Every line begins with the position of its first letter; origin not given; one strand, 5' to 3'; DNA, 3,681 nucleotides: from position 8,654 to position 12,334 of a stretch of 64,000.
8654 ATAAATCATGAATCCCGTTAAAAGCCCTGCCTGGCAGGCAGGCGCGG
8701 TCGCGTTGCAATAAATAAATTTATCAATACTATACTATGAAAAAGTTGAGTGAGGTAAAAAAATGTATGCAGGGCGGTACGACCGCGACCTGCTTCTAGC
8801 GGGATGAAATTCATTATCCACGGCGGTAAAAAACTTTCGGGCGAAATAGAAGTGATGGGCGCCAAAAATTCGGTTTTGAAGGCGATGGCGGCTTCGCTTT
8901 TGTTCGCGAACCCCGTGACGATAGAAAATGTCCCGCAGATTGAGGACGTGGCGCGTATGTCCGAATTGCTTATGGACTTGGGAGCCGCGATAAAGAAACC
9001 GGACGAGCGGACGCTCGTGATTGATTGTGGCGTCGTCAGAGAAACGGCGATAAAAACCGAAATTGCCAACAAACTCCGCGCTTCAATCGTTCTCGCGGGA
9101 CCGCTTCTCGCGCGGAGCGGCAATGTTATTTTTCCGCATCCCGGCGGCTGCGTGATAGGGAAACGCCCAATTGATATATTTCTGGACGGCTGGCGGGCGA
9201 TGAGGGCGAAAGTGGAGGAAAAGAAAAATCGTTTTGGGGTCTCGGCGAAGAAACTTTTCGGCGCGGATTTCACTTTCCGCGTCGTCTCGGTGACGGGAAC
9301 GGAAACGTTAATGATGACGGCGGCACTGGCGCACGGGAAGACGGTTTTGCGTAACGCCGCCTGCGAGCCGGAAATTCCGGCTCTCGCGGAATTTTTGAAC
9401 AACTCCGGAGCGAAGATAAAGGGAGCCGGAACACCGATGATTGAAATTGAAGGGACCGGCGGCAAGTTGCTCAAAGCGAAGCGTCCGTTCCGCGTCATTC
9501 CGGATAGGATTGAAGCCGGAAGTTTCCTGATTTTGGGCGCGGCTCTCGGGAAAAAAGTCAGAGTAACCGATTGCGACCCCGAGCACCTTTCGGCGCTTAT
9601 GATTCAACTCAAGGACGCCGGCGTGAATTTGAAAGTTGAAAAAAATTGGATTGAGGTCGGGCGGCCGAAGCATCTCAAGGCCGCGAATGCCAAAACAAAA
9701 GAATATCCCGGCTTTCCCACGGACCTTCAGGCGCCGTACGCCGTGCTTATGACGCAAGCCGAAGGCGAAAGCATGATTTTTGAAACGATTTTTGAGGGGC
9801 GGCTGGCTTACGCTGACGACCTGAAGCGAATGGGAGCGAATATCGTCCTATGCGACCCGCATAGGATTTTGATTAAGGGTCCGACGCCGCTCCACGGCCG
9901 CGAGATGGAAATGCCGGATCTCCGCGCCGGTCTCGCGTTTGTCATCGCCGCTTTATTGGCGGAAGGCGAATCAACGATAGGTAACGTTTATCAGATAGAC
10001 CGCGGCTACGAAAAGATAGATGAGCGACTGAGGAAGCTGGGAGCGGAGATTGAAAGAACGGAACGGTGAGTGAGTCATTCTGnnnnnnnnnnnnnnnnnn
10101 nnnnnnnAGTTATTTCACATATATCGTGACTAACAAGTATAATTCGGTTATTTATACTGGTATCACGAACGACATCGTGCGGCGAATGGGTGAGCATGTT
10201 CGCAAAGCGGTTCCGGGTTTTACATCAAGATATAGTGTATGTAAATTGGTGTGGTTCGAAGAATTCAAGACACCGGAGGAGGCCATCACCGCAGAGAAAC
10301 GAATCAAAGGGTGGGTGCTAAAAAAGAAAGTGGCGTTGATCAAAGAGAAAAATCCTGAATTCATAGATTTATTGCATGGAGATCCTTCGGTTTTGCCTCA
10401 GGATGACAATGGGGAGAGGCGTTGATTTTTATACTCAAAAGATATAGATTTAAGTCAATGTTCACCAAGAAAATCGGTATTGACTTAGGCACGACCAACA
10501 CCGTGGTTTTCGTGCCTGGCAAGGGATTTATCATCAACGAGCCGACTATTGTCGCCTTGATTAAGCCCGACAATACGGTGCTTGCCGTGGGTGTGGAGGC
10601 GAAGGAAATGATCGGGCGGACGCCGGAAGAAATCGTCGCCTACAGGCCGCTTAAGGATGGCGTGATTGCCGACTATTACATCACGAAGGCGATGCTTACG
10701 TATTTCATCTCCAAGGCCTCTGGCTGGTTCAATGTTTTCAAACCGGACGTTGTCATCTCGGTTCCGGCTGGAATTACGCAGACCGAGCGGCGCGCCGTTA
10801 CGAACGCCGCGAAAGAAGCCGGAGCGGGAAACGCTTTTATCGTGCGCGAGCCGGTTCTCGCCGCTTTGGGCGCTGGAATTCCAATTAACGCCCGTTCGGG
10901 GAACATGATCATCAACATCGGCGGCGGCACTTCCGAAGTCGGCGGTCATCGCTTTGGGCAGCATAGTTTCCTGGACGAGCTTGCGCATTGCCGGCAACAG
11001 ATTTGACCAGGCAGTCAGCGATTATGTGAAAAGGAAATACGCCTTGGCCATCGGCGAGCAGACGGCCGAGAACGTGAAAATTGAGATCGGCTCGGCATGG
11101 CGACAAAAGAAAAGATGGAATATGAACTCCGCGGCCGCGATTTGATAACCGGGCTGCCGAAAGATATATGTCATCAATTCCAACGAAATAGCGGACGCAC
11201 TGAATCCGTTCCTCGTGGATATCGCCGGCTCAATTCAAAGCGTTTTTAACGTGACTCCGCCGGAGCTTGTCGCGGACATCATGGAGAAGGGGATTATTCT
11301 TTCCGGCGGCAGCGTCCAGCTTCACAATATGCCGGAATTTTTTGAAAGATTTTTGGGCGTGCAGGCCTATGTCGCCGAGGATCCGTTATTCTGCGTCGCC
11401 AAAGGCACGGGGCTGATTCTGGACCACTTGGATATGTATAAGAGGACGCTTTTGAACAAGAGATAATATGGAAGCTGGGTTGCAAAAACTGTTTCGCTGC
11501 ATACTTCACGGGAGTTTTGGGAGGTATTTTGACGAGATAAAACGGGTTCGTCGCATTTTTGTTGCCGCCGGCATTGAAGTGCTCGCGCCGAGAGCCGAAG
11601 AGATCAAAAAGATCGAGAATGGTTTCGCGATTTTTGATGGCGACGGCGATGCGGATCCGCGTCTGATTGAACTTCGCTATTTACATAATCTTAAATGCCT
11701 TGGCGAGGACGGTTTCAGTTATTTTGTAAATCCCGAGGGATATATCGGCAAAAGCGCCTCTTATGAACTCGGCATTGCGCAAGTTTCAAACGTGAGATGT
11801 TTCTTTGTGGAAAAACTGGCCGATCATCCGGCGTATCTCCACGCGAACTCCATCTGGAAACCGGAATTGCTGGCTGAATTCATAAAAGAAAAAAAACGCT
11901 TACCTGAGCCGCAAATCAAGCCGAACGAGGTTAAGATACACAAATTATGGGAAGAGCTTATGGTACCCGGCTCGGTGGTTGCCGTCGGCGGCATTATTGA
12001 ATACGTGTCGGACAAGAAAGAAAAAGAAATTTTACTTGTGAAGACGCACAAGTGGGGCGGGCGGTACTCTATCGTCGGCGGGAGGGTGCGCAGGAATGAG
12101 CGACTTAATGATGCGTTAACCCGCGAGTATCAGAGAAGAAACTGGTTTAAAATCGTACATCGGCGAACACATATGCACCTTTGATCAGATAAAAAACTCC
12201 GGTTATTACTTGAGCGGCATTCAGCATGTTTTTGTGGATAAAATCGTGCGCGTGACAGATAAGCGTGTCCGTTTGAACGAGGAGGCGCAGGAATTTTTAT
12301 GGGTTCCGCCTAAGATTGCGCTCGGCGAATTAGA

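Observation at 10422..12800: Systematic single-base indels breaking conserved genes (mreB hit three times), consistent with an indel-prone assembly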

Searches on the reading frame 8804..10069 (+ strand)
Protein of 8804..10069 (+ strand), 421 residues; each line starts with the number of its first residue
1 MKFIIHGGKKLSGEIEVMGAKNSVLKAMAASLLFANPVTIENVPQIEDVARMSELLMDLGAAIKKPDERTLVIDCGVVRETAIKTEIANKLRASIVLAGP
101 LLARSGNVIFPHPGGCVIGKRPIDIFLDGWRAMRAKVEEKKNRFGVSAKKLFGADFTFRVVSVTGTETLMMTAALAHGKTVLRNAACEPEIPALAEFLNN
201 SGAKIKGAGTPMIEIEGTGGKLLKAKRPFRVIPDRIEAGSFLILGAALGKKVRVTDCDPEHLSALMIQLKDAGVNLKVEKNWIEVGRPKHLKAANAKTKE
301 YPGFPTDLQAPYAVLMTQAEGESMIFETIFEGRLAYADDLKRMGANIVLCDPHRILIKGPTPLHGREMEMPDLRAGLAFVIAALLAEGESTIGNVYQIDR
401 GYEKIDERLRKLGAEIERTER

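Call 7: find_encoding_contigs(protein=window:8804-10069:+, flank=10000, max_places=6)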
Protein window:8804-10069:+ (421 aa): 1 contig read that carries it; 1 place shown.
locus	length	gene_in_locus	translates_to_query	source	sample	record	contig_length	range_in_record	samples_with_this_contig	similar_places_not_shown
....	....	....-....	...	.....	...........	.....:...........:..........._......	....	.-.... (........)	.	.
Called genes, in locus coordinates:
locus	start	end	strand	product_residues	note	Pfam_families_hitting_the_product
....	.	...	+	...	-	?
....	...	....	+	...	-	-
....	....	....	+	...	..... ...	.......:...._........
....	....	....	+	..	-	?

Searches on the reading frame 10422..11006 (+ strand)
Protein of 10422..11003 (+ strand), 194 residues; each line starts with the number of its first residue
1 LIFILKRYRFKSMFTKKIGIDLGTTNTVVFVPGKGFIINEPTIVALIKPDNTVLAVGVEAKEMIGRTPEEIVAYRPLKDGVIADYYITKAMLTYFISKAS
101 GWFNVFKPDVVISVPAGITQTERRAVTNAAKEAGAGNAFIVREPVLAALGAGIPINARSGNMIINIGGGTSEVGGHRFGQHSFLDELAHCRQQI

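Call 12: find_encoding_contigs(protein=window:10458-11006:+, flank=10000, max_places=6)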
Protein window:10458-11006:+ (182 aa): no gene with exactly this product is on record in the collection.

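Call 14: list_cluster_members(proteins=[window:10422-11003:+, window:11215-11463:+, window:10954-11142:+, window:11097-11246:+, window:12210-12392:+, window:12404-12796:+, window:12780-13280:+, window:10126-10422:+, window:11281-11463:+, window:13296-13856:+])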
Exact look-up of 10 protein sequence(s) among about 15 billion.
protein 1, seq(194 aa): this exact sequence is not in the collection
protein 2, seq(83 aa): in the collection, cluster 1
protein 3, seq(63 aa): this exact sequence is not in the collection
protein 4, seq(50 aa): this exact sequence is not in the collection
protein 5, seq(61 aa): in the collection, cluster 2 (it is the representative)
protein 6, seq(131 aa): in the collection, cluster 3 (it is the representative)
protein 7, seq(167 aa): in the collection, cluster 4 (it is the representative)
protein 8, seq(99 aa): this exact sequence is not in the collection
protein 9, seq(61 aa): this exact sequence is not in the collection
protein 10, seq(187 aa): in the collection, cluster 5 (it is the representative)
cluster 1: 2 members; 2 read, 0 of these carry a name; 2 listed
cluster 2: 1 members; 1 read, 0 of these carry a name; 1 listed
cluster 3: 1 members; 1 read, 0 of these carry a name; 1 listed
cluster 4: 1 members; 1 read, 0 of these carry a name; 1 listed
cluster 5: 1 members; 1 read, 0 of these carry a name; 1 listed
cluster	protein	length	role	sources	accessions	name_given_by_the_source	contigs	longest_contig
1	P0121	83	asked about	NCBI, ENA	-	-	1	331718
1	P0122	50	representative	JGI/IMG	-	-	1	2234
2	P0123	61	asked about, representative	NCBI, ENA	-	-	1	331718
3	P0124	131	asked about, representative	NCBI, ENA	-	-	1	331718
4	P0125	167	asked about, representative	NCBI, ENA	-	-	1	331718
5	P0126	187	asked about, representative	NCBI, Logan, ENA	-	-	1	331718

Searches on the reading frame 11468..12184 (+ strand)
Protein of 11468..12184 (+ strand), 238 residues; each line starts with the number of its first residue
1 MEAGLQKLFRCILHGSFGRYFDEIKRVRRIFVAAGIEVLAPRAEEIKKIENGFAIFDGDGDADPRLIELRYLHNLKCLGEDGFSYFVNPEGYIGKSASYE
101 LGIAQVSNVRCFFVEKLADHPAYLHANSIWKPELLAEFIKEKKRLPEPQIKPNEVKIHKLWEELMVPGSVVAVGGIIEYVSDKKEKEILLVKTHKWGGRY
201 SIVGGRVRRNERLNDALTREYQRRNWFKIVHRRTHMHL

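Call 10: find_encoding_contigs(protein=window:11468-12184:+, flank=10000, max_places=6)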
Protein window:11468-12184:+ (238 aa): no gene with exactly this product is on record in the collection.
